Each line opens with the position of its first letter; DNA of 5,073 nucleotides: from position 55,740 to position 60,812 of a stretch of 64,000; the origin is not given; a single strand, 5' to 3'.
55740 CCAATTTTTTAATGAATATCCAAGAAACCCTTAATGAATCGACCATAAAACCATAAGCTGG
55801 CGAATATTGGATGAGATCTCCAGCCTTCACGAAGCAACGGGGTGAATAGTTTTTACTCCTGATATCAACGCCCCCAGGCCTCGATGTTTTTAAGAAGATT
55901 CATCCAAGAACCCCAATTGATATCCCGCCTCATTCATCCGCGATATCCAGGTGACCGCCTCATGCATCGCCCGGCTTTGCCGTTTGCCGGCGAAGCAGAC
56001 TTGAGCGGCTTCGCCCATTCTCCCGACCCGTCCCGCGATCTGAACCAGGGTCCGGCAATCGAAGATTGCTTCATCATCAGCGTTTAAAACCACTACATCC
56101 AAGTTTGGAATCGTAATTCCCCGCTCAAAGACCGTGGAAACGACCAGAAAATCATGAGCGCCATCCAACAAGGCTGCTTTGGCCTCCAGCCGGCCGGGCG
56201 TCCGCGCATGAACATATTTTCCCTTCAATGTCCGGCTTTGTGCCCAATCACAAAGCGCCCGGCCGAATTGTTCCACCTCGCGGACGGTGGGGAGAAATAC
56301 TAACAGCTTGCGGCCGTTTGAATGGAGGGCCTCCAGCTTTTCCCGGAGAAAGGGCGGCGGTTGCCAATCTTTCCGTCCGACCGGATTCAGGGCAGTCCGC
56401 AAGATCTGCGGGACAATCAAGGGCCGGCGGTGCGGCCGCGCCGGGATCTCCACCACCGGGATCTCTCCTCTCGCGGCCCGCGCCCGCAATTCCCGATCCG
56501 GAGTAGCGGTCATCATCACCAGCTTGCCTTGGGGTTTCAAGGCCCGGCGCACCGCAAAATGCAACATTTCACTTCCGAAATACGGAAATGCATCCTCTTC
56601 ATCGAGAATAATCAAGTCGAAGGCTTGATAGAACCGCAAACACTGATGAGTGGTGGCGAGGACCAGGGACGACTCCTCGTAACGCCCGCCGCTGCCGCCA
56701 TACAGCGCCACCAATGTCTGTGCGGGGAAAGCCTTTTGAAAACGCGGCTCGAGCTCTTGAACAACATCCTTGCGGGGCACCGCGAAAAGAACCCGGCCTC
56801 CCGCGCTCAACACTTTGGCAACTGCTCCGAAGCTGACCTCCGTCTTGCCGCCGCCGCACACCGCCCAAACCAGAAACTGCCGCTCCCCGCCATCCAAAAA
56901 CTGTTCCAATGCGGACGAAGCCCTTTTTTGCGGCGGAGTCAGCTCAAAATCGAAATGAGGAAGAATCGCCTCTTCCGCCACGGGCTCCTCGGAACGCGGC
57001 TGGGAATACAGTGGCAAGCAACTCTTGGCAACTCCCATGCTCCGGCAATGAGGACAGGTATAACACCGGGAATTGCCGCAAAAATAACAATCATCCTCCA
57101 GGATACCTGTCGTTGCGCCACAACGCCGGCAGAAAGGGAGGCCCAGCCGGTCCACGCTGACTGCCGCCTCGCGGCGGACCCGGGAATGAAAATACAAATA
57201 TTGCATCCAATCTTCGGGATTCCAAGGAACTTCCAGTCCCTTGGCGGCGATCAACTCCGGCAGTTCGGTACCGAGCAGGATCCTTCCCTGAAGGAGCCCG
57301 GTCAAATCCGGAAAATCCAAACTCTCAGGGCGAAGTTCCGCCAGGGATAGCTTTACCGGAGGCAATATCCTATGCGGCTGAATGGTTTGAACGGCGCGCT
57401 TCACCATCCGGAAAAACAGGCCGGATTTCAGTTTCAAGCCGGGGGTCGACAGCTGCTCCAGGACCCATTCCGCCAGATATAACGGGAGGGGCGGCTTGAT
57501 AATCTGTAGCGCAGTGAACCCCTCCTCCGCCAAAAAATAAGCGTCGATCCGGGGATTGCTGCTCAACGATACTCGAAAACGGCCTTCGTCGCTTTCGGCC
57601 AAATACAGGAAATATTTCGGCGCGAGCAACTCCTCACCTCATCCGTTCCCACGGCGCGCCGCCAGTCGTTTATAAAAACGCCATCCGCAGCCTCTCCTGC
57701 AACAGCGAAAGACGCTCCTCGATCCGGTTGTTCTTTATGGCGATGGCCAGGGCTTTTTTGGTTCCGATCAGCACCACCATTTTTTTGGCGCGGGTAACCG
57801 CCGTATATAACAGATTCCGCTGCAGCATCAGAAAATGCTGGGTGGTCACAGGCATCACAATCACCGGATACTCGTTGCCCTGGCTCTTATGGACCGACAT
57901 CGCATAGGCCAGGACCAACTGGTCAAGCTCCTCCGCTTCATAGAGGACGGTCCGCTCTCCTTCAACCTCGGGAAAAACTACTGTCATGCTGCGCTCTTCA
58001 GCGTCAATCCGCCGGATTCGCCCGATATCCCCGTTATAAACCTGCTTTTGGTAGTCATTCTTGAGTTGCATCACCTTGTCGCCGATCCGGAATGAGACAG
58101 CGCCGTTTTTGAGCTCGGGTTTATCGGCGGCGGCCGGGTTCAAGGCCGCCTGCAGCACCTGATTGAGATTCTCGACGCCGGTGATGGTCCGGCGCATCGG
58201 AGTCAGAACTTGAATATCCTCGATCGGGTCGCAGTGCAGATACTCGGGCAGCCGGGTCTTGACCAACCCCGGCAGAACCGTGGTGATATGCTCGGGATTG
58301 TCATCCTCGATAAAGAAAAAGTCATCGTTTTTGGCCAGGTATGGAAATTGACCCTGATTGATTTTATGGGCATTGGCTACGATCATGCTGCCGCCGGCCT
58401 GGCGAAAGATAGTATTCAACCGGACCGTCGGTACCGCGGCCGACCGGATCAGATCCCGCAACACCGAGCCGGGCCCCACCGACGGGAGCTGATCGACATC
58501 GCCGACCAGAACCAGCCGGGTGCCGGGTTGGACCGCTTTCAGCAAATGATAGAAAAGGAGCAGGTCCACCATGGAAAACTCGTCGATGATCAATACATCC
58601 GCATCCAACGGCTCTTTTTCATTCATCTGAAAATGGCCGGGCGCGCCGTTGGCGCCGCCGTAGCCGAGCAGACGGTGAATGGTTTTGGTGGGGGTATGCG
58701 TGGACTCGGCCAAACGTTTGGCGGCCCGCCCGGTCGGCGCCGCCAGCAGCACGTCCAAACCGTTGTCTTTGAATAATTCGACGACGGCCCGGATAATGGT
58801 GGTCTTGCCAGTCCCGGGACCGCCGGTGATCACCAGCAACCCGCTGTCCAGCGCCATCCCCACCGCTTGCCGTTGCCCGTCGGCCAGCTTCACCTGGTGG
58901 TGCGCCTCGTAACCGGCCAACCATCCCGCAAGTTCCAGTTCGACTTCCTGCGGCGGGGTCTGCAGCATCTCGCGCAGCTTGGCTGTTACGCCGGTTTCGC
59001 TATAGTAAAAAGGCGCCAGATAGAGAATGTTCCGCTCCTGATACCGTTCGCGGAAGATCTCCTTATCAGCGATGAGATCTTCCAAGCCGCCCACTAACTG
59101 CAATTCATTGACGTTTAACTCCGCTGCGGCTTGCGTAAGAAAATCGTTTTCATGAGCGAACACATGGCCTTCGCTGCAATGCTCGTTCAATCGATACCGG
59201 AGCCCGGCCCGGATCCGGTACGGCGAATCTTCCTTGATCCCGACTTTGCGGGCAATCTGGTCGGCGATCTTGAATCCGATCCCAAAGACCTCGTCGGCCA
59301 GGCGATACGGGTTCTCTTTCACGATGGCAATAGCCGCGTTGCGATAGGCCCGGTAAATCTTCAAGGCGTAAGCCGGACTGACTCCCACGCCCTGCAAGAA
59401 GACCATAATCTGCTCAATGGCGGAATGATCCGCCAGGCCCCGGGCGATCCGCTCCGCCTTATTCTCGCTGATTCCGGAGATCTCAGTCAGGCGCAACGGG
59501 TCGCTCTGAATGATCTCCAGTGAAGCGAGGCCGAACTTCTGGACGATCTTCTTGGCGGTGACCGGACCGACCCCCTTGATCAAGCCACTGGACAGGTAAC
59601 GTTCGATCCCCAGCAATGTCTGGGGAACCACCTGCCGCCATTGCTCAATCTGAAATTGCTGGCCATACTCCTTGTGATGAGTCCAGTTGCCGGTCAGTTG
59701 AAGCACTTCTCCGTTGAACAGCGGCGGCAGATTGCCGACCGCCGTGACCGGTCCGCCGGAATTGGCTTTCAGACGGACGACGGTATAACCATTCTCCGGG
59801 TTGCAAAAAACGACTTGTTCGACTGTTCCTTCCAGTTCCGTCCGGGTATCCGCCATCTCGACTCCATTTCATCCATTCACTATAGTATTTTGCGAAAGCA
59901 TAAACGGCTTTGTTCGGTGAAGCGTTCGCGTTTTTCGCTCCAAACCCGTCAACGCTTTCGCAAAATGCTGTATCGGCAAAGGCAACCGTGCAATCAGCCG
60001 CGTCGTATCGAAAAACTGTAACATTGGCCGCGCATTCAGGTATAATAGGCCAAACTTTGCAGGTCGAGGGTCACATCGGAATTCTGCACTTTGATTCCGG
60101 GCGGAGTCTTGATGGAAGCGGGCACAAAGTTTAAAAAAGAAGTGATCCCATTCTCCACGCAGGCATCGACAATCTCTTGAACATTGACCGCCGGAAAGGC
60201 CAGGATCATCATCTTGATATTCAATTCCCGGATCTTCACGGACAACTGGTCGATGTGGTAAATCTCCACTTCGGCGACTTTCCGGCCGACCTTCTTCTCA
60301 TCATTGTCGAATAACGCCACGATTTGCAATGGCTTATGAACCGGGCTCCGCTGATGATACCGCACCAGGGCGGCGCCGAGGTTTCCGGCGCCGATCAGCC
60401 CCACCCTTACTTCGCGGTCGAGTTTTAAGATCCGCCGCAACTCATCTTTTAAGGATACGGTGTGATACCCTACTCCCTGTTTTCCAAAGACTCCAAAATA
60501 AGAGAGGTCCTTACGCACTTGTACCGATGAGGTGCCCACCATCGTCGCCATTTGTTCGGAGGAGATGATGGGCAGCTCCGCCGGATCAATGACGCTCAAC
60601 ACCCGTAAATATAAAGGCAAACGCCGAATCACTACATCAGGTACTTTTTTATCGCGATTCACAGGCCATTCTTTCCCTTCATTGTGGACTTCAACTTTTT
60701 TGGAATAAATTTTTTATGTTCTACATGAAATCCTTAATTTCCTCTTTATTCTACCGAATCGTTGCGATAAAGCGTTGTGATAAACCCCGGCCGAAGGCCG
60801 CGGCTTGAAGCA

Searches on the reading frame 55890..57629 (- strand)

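Call 12: search_protein_families(library=pfam, proteins=[window:55890-57629:-])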
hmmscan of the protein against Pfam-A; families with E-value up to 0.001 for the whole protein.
window:55890-57629:- (579 aa): 3 families
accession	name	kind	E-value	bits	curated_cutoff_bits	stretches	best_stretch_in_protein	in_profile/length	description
PF04851.21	ResIII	-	1.6e-14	54.5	22.5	1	228-379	2-164/164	Type III restriction enzyme, res subunit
PF00271.37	Helicase_C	-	3.1e-12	47.2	23.5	1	433-539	7-110/110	Helicase conserved C-terminal domain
PF00270.35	DEAD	-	6.6e-12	45.9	26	1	239-381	6-164/167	DEAD/DEAH box helicase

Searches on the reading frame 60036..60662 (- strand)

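Call 71: search_protein_families(library=pfam, proteins=[window:60036-60662:-])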
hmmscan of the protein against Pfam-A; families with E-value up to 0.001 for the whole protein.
window:60036-60662:- (208 aa): 3 families
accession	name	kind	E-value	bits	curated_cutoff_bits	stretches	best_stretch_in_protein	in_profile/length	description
PF02629.25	CoA_binding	-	2.5e-18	67.1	22.3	1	83-181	2-96/97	CoA binding domain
PF06971.19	Put_DNA-bind_N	-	7.9e-16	58.3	27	1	6-54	1-49/49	Putative DNA-binding protein N-terminus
PF01408.29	GFO_IDH_MocA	-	0.00016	22.8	24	1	85-174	1-88/120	Oxidoreductase family, NAD-binding Rossmann fold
